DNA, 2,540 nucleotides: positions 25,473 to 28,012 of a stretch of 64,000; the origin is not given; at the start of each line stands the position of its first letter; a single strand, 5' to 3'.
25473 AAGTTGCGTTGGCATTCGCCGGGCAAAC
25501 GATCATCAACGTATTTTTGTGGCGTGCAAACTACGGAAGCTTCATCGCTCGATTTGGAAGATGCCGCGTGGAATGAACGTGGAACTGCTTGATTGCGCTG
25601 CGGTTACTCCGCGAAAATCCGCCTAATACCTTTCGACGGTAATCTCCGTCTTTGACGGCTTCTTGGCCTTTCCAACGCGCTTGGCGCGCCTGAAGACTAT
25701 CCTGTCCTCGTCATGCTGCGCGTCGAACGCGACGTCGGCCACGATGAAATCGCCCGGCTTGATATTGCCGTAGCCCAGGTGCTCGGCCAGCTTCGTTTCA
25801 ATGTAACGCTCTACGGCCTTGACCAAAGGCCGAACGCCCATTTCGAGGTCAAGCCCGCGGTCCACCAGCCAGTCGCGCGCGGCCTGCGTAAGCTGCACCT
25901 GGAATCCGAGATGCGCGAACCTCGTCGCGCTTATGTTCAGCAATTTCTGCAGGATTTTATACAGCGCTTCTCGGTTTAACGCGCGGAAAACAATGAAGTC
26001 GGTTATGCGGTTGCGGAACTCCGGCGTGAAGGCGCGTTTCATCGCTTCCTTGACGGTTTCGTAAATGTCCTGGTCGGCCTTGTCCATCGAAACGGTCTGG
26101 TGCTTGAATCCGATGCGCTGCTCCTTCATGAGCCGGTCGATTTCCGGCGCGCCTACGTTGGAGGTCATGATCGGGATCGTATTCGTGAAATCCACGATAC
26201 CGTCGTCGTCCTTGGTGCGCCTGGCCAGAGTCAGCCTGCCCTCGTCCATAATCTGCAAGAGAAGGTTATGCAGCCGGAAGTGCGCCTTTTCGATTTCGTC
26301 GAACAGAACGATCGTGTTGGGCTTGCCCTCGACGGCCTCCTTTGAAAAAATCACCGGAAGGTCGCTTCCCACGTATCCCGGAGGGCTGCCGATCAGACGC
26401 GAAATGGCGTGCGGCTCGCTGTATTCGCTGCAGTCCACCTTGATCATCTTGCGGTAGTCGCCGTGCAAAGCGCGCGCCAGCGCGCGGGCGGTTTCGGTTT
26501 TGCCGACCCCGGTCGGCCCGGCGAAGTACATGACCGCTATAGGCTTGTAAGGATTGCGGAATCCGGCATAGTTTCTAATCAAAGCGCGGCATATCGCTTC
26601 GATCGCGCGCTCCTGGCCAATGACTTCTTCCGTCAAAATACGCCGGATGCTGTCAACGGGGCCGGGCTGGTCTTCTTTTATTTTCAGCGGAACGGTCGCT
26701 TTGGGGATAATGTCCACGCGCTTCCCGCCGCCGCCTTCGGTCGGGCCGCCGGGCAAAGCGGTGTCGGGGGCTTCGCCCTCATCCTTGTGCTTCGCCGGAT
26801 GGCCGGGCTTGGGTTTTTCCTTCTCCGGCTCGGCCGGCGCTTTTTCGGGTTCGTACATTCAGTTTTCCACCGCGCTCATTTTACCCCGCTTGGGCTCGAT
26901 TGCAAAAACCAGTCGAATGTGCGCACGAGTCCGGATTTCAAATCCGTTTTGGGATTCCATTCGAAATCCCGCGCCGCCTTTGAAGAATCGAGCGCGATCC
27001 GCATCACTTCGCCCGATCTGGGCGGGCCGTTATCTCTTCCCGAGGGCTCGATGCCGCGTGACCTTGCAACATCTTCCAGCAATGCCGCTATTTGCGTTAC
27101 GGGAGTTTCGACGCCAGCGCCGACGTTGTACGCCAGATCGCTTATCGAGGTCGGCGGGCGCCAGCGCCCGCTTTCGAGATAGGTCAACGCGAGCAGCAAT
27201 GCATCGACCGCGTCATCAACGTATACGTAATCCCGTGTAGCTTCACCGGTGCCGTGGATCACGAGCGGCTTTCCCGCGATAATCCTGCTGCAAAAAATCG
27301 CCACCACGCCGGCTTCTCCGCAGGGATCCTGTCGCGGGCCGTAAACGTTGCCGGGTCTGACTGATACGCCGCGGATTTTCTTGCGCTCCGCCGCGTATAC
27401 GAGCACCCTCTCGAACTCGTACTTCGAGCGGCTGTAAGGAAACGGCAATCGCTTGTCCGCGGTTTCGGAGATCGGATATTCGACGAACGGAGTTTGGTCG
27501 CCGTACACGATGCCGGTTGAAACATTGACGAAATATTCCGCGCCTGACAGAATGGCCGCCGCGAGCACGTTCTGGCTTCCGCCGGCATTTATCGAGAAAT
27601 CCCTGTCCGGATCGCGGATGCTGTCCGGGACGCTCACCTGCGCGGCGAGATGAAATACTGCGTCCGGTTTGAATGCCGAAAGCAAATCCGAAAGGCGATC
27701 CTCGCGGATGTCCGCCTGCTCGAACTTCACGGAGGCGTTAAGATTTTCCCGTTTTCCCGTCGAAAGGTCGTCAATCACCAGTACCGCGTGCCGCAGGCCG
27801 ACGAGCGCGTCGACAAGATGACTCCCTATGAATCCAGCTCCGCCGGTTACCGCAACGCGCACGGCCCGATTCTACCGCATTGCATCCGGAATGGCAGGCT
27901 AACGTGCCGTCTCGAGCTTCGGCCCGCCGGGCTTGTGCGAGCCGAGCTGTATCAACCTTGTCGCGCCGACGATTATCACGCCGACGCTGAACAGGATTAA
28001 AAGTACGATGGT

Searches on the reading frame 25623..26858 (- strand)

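Call 59: search_protein_families(library=pfam, proteins=[window:25623-26858:-], max_evalue=1e-8)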
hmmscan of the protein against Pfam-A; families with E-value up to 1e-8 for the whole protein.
window:25623-26858:- (411 aa): 2 families
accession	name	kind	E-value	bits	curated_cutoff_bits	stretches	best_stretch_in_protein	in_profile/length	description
PF07724.20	AAA_2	-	4.1e-44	151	27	1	105-286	1-164/166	AAA domain (Cdc48 subfamily)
PF10431.15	ClpB_D2-small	-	6e-16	58.7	21.9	1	294-372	1-79/81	C-terminal, D2-small domain, of ClpB protein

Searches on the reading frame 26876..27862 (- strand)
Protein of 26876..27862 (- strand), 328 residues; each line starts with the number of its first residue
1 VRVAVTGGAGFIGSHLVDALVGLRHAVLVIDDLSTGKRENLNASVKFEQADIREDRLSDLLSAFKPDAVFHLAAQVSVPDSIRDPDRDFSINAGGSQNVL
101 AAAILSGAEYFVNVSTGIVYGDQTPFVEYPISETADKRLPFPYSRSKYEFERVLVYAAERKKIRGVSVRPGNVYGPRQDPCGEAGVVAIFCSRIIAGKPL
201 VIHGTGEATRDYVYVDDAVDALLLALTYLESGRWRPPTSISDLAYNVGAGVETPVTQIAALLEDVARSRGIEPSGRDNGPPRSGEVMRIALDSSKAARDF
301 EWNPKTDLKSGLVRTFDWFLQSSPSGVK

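Call 59: search_protein_families(library=pfam, proteins=[window:26876-27862:-], max_evalue=1e-8)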
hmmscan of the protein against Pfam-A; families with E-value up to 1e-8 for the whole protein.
window:26876-27862:- (328 aa): 6 families
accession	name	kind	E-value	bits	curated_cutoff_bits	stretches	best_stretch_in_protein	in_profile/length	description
PF01370.27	Epimerase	-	2.3e-55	188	20.9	1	3-232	1-231/240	NAD dependent epimerase/dehydratase family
PF16363.11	GDP_Man_Dehyd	-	8.6e-43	147.5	27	1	5-312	2-329/332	GDP-mannose 4,6 dehydratase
PF01073.25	3Beta_HSD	-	7.3e-21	74.9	22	1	4-273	1-272/280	3-beta hydroxysteroid dehydrogenase/isomerase family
PF02719.21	Polysacc_synt_2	-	2.6e-15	56.8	20.2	1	3-116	1-128/293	Polysaccharide biosynthesis protein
PF07993.18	NAD_binding_4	-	8.7e-14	51.7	20.1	1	65-179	88-210/258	Male sterility protein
PF04321.23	RmlD_sub_bind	-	2.1e-11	43.9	27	1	1-175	1-153/287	RmlD substrate binding domain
